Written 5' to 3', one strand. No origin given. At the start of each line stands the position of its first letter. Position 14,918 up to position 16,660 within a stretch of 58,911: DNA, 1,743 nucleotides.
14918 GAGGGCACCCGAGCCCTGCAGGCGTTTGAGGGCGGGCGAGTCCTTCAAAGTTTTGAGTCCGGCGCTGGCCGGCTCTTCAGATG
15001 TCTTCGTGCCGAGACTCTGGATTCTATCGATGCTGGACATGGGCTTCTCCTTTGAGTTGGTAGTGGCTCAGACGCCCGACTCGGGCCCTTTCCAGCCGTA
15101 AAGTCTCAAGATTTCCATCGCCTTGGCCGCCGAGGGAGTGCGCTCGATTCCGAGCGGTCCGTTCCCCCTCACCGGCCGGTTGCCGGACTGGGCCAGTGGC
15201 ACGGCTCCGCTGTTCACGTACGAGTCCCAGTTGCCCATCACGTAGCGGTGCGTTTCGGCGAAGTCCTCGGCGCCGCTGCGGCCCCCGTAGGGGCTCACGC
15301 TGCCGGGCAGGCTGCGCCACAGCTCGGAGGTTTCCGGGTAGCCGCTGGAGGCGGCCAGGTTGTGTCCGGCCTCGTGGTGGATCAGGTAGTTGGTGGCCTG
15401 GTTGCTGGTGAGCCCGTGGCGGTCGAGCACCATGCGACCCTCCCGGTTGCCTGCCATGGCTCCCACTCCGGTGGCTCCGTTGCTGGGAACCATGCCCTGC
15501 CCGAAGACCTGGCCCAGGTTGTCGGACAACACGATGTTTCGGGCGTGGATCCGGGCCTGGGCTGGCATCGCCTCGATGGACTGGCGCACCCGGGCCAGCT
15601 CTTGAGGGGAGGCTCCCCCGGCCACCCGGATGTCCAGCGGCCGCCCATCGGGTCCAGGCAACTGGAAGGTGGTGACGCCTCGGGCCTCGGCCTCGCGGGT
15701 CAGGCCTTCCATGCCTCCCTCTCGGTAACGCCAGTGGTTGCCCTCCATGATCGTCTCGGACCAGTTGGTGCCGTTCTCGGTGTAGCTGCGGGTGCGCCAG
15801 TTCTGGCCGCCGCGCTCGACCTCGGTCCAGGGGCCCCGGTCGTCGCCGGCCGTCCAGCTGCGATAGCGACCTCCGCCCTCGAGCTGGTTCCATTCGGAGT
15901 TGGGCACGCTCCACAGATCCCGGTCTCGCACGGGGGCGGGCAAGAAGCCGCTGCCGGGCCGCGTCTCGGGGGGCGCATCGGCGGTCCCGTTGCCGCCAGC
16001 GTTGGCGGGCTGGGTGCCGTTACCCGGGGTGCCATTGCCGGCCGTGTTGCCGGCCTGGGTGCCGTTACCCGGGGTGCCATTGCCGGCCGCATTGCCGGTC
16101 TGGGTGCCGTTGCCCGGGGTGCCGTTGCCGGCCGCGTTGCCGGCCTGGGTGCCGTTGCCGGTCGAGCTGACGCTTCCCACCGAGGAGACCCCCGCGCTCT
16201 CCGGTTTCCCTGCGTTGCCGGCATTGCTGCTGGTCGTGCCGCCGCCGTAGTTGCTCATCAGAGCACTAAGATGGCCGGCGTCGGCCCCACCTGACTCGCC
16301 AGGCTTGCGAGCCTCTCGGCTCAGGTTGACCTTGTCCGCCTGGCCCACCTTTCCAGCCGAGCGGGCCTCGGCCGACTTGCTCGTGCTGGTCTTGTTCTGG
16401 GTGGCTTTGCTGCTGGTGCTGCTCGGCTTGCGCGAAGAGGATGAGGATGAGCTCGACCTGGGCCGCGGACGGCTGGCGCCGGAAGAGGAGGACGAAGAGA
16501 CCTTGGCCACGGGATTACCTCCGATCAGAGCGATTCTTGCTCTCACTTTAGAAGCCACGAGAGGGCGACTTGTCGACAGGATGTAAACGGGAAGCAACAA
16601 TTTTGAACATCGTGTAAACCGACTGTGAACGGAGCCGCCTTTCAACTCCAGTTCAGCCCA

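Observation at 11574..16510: Convergent pair of low-complexity secreted-type proteins: a Q-rich VWA protein and an NG(T)-rich HExxH metallopeptidase-like protein, each with perfect coding tandem repeats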

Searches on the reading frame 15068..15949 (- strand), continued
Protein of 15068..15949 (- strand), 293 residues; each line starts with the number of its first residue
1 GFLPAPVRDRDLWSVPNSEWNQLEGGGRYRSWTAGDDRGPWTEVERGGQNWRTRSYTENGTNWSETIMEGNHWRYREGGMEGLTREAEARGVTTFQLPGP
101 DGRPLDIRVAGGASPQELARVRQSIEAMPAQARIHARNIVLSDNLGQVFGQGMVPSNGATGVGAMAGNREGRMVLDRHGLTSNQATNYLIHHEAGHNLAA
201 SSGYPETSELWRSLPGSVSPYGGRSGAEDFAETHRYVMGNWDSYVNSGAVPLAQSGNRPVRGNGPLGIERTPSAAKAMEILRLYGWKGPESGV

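Call 85: search_protein_families(library=pfam, proteins=[P0052, P0014, P0063, P0060, P0030, P0045, P0051], max_evalue=0.001)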
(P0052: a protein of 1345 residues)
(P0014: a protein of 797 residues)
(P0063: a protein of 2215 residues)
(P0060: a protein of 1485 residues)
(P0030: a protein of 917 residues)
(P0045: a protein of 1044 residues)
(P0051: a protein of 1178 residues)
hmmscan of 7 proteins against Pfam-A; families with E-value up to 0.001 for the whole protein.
P0052 (1345 aa): 17 families
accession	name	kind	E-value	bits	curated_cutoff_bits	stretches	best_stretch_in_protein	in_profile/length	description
PF19077.6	Big_13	-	1.5e-94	311.7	27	18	10-38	73-102/102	Bacterial Ig-like domain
PF05345.18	He_PIG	-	2.9e-54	181.9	24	0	9-36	68-95/96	Putative Ig domain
PF20164.4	GspA_SrpA_N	-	4.2e-45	153.3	27.4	0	595-623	86-114/117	GspA/SrpA SigLec-like domain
PF03900.20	Porphobil_deamC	-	5.2e-40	136.1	26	0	1300-1335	20-55/74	Porphobilinogen deaminase, C-terminal domain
PF09134.16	Invasin_D3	-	5.8e-34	117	33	0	61-113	38-86/98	Invasin, domain 3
PF12245.14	Big_3_2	-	1.2e-29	103.4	23.3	0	123-183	58-121/122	Bacterial Ig-like domain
PF22352.2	K319L-like_PKD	-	8e-28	96.7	27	0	84-108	59-83/84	K319L-like, PKD domain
PF19743.5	ASTN1_2_fn3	-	4.4e-26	92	24.3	0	81-104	94-117/123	ASTN1/2 Fn3 domain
PF13750.12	Big_3_3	-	4.8e-25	88.5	27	0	1032-1067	13-50/157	Bacterial Ig-like domain (group 3)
PF23237.1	HYR_4C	-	6e-21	74.8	27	0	82-109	46-73/73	HYR-like domain with 4 cysteines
PF24421.1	Ig_J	-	5.3e-18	65.5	29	0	83-109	74-101/104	Tip attachment protein J, Ig-like domain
PF17936.7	Big_6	-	1.1e-16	61.3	27.6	0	599-618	61-80/83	Bacterial Ig domain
PF24547.1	DUF7601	-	4.4e-14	53.5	27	0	597-687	19-104/116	Domain of unknown function (DUF7601)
PF15418.12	DUF4625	-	2e-11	44.7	27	0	10-36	104-130/131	Domain of unknown function (DUF4625)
PF02368.24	Big_2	-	3.3e-11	43.4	22.8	0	14-46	18-49/79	Bacterial Ig-like domain (group 2)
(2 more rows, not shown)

P0014 (797 aa): 0 families

P0063 (2215 aa): 0 families

P0060 (1485 aa): 0 families

P0030 (917 aa): 0 families

P0045 (1044 aa): 1 family
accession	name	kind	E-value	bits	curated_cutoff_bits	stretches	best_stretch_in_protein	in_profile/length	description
PF00191.25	Annexin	-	5.3e-30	103.7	25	3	264-322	2-60/66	Annexin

P0051 (1178 aa): 1 family
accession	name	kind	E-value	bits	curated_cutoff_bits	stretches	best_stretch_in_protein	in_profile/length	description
PF00191.25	Annexin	-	2.4e-29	101.6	25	2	112-180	2-66/66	Annexin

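Call 86: list_cluster_members(proteins=[P0016, P0020, P0023, P0030, P0033, P0044, P0045, P0051, P0060, P0037])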
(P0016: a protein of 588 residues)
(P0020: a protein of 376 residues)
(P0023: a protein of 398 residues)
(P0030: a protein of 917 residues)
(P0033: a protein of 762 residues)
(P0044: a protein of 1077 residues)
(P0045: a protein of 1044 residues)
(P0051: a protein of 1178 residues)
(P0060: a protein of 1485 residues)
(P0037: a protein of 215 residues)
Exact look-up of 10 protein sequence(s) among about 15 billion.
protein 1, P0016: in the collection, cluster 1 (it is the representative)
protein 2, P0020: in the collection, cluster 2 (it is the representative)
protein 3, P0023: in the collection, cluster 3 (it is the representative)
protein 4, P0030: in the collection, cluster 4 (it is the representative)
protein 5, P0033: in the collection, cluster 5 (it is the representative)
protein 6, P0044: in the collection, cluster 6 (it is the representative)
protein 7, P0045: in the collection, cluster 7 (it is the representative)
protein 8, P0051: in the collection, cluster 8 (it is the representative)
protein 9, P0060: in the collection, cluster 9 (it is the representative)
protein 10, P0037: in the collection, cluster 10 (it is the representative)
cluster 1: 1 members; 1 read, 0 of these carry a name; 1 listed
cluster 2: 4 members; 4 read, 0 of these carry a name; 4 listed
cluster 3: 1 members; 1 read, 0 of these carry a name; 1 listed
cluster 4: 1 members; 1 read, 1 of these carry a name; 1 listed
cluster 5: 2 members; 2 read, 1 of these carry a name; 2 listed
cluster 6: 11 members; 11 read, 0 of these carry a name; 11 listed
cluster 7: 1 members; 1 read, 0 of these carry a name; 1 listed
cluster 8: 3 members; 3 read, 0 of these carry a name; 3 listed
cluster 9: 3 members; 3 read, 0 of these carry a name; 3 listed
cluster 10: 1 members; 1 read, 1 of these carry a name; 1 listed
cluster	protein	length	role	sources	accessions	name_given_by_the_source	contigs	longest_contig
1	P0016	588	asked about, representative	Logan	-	-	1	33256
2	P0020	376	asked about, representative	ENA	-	-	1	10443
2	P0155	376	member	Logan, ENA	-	-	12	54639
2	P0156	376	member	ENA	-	-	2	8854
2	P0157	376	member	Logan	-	-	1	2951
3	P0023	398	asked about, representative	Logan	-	-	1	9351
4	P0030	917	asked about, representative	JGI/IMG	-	hypothetical protein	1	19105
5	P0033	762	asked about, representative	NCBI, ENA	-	-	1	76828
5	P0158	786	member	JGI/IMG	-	hypothetical protein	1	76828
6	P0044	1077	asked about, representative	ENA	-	-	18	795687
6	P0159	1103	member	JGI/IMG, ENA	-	-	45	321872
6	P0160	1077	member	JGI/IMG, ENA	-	-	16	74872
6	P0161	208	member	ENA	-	-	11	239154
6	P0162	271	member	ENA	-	-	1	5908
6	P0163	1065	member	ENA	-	-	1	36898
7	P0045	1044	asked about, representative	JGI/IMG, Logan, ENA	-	-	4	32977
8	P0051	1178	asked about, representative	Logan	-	-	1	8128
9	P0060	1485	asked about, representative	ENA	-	-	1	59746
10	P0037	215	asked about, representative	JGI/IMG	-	hypothetical protein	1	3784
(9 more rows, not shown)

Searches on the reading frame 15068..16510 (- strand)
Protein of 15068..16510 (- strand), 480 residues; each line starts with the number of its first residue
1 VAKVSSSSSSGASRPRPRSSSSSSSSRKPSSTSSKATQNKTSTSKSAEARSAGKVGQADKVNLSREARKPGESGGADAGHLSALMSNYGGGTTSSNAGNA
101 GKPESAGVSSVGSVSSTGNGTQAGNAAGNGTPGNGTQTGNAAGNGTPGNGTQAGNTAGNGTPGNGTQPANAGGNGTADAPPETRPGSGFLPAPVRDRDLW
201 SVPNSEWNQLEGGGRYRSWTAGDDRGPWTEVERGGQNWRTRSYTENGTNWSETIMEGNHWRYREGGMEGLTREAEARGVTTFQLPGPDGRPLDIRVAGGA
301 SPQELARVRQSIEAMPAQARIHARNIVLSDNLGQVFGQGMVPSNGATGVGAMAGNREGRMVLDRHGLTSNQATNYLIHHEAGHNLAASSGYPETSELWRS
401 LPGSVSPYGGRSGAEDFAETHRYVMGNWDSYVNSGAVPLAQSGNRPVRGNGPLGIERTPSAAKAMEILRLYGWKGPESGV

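Call 7: search_protein_families(library=pfam, proteins=[window:15068-16510:-], max_evalue=0.1)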
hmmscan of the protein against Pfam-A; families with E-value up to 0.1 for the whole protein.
window:15068-16510:- (480 aa): 0 families

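Call 8: search_protein_families(library=ncbifam, proteins=[window:15068-16510:-], max_evalue=0.1)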
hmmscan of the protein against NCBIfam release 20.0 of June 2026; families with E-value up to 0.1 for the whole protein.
window:15068-16510:- (480 aa): 1 family
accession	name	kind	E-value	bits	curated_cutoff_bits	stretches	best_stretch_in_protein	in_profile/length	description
NF047804.1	LIC13305_lipo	equivalog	0.04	13.3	250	0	391-430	185-224/274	LIC13305 family lipoprotein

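Call 9: search_solved_structures(query=window:15068-16510:-, max_evalue=10, show_alignments=3)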
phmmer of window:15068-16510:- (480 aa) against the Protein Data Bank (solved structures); distinct sequences matched with E-value up to 10: 4.
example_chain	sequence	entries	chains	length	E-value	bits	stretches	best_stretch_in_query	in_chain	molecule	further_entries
5l33_A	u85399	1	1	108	0.15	14.5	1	207-266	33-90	denovo NTF2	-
4n2z_A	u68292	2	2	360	0.37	13.2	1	212-258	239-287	GH62 arabinofuranosidase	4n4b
1cjc_A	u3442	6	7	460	1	11.7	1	179-224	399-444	PROTEIN (ADRENODOXIN REDUCTASE) | ADRENODOXIN REDUCTASE | NADPH:ADRENODOXIN OXIDOREDUCTASE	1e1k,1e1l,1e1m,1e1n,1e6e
9r00_A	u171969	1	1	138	2.9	10.3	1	217-261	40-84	NTF2_HH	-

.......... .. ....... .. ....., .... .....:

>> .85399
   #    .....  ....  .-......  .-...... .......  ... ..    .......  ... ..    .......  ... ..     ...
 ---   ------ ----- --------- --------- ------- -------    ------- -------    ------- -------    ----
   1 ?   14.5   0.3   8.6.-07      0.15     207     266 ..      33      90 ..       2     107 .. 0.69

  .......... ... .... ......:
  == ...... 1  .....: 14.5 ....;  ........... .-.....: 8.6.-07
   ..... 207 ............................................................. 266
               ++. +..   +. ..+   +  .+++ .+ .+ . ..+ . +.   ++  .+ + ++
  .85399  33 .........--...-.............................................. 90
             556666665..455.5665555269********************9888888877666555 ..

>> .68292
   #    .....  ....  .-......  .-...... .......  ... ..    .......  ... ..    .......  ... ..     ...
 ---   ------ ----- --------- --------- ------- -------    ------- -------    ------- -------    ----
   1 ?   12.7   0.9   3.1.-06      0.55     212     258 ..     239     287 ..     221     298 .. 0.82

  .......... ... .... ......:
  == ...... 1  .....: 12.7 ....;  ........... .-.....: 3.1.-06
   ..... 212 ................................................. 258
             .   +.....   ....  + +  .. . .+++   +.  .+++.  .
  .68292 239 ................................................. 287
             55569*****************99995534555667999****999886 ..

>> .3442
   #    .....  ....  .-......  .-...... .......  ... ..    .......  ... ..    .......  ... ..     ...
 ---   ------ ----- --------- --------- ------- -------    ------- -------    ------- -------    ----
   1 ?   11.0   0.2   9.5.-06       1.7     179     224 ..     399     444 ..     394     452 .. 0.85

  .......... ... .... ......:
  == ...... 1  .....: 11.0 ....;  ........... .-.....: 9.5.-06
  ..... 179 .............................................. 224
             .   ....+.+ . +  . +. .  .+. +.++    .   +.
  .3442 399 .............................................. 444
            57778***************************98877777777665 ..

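Call 10: find_homologous_proteins(query=window:15068-16510:-, max_evalue=0.001)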
Query window:15068-16510:- (480 aa): 8 proteins with E <= 0.001 among 8000 candidates.
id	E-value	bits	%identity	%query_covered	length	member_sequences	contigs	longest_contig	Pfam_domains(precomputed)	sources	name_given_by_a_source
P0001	1.8e-277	939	100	89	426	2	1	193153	-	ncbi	ncbi:MAG: hypothetical protein AMXMBFR33_09930 [Candidatus Xenobia bacterium]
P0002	5.4e-212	723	74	91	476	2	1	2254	-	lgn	-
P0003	1.1e-143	498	75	61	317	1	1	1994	-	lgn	-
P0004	4.7e-95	338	57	60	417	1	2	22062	-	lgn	-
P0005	2.3e-91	326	58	56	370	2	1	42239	-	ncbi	-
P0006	2.1e-90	322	55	61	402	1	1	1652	-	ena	-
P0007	1.3e-76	277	49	64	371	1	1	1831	-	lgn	-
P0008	5.1e-48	183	43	56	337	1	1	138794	-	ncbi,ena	ncbi:MAG: hypothetical protein U0931_29810 [Vulcanimicrobiota bacterium]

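Call 17: find_encoding_contigs(protein=P0005, flank=10000, max_places=3)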
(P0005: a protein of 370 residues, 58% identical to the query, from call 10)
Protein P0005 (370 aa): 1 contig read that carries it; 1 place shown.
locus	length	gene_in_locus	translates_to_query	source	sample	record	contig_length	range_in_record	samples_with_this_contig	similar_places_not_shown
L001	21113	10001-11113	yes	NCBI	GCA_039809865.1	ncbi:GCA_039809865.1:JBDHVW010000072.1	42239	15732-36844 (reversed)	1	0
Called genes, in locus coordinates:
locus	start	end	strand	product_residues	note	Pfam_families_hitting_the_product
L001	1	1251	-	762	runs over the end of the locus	PF00072:Response_reg, PF13487:HD_5, PF00486:Trans_reg_C (faint), PF03704:BTAD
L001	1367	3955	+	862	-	PF00395:SLH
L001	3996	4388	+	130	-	-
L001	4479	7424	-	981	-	PF13188:PAS_8 (weak), PF00512:HisKA, PF02518:HATPase_c, PF00072:Response_reg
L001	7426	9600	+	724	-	PF01627:Hpt, PF00072:Response_reg, PF00512:HisKA, PF02518:HATPase_c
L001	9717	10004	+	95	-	-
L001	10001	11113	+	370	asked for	-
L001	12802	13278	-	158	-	-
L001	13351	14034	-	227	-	PF05988:DUF899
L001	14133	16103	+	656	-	PF02771:Acyl-CoA_dh_N (weak), PF02770:Acyl-CoA_dh_M, PF00441:Acyl-CoA_dh_1, PF22924:ACOX_C_alpha1, PF01756:ACOX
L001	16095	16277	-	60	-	-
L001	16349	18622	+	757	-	-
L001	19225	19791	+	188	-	-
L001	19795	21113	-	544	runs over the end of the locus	-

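Call 18: find_encoding_contigs(protein=P0008, flank=10000, max_places=3)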
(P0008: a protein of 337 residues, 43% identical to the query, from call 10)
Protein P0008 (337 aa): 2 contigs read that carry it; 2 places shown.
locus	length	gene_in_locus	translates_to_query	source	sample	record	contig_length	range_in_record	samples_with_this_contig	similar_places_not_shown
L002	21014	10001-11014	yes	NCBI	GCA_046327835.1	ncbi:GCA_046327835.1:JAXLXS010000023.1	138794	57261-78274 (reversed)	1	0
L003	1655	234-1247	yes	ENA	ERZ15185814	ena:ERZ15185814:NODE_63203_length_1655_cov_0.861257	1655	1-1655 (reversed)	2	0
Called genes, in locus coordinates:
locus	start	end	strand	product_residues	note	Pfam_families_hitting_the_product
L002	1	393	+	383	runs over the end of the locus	PF01548:DEDD_Tnp_IS110, PF02371:Transposase_20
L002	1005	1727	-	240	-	-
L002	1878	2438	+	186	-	-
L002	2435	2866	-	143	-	-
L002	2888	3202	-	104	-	-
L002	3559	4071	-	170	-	-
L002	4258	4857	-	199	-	PF05685:Uma2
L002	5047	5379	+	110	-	-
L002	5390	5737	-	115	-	-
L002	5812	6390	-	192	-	-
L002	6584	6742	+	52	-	-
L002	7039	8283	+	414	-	PF04234:CopC (faint), PF19077:Big_13 (faint)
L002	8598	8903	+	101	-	-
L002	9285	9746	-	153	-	-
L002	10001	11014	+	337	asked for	-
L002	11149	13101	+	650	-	PF22148:Fervidolysin_NPro-like, PF00082:Peptidase_S8, PF20773:InhA-like_MAM (weak)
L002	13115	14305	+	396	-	PF00082:Peptidase_S8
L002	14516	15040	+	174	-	-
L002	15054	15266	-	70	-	PF03831:YjdM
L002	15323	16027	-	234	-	PF02463:SMC_N (faint), PF00005:ABC_tran, PF13304:AAA_21 (faint)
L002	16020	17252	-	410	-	PF12704:MacB_PCD, PF02687:FtsX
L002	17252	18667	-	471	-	PF25917:BSH_RND, PF25881:HH_YBHG, PF25954:Beta-barrel_RND_2 (weak)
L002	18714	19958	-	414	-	-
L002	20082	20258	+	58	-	-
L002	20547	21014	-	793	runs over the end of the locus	-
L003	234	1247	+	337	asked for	-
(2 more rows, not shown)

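Call 19: find_encoding_contigs(protein=P0004, flank=10000, max_places=3)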
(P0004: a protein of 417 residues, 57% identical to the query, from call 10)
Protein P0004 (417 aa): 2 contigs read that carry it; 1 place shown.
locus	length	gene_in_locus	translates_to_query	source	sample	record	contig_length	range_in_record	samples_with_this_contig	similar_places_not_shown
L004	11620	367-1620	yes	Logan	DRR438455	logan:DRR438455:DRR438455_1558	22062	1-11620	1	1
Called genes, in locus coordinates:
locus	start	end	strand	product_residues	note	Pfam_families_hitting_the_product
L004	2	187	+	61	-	?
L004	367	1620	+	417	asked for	-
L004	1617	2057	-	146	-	PF14539:DUF4442, PF03061:4HBT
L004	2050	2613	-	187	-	PF00440:TetR_N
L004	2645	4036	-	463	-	PF00082:Peptidase_S8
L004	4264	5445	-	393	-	PF08495:FIST, PF10442:FIST_C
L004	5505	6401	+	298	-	-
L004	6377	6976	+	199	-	PF00027:cNMP_binding, PF13545:HTH_Crp_2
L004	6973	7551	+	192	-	-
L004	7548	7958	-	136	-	PF13414:TPR_11 (faint), PF13428:TPR_14 (faint), PF13432:TPR_16 (faint), PF14559:TPR_19 (faint), PF23914:TPR_CcmH_CycH (faint), PF00515:TPR_1 (weak), PF07719:TPR_2 (weak), PF13181:TPR_8 (weak), +2 more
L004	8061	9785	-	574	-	PF01436:NHL (faint)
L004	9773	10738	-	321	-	PF00490:ALAD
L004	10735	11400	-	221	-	PF02602:HEM4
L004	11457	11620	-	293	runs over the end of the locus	PF01379:Porphobil_deam, PF03900:Porphobil_deamC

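Call 35: find_encoding_contigs(protein=P0002, flank=3000, max_places=3)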
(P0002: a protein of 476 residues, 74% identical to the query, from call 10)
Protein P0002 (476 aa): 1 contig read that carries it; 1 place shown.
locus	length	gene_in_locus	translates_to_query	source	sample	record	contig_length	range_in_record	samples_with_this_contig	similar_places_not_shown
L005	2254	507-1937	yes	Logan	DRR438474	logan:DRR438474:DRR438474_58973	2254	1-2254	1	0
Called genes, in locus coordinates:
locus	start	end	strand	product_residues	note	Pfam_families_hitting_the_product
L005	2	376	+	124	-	?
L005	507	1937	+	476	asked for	-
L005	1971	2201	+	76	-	-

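Call 36: find_encoding_contigs(protein=P0003, flank=3000, max_places=3)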
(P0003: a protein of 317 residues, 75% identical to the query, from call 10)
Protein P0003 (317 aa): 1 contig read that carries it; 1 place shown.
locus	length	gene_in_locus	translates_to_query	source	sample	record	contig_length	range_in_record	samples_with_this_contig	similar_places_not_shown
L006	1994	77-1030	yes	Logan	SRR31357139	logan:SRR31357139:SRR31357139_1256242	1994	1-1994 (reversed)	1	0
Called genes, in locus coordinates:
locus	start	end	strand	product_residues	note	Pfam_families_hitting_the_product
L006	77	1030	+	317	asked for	-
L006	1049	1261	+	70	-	-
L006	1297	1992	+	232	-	?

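Call 51: search_protein_families(library=padloc, proteins=[window:15068-16510:-], max_evalue=0.01)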
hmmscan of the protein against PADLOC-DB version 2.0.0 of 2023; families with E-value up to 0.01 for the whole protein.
window:15068-16510:- (480 aa): 0 families
